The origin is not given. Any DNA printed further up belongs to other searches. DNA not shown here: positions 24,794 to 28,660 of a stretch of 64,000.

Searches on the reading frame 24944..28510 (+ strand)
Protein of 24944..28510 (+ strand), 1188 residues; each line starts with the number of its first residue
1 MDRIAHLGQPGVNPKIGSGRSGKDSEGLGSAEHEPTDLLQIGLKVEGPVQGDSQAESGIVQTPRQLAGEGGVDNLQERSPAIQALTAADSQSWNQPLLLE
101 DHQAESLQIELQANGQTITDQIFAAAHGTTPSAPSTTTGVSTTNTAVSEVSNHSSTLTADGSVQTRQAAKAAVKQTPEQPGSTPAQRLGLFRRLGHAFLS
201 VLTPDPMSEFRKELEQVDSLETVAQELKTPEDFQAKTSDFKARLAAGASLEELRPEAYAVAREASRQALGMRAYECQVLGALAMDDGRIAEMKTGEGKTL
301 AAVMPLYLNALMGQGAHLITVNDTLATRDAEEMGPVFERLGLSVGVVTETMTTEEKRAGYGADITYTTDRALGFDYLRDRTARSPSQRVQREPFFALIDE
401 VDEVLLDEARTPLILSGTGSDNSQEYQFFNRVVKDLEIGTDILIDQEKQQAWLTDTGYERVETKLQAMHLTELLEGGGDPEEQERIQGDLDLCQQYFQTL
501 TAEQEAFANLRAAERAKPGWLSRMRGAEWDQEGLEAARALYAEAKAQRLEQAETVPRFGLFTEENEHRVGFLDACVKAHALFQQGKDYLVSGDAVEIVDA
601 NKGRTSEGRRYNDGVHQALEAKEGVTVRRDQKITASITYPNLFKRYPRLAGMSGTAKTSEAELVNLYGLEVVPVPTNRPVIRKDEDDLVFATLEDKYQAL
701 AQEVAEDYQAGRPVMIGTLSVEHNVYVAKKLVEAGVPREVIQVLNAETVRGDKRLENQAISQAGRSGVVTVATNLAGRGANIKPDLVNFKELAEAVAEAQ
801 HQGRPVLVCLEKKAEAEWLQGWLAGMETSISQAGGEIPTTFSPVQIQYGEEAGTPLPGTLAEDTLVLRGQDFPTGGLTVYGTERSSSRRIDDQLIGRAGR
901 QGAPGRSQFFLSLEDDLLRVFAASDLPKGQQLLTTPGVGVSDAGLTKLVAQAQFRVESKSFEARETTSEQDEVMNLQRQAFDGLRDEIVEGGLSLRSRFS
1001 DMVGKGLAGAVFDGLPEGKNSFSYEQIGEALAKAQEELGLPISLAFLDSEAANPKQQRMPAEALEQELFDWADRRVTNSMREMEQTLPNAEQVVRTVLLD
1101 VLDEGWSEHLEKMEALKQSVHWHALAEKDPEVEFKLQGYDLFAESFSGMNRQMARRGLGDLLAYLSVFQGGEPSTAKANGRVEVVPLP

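Call 7: search_protein_families(library=pfam, proteins=[window:24944-28510:+], max_evalue=0.001)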
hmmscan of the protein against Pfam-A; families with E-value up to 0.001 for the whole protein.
window:24944-28510:+ (1188 aa): 5 families
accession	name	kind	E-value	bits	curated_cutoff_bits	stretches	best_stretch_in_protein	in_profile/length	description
PF07517.20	SecA_DEAD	-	1.5e-101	339.9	24.6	1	207-663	13-289/290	SecA DEAD-like domain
PF21090.3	P-loop_SecA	-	3.4e-49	167.7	27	1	679-926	1-193/205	SecA P-loop domain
PF07516.18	SecA_SW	-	4.8e-32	112.1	26.7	1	945-1155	7-194/200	SecA Wing and Scaffold domain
PF01043.26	SecA_PP_bind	-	3.2e-22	79.6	23.5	1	559-620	49-110/110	SecA preprotein cross-linking domain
PF00270.35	DEAD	-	2.8e-05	24.4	26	1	286-407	15-132/167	DEAD/DEAH box helicase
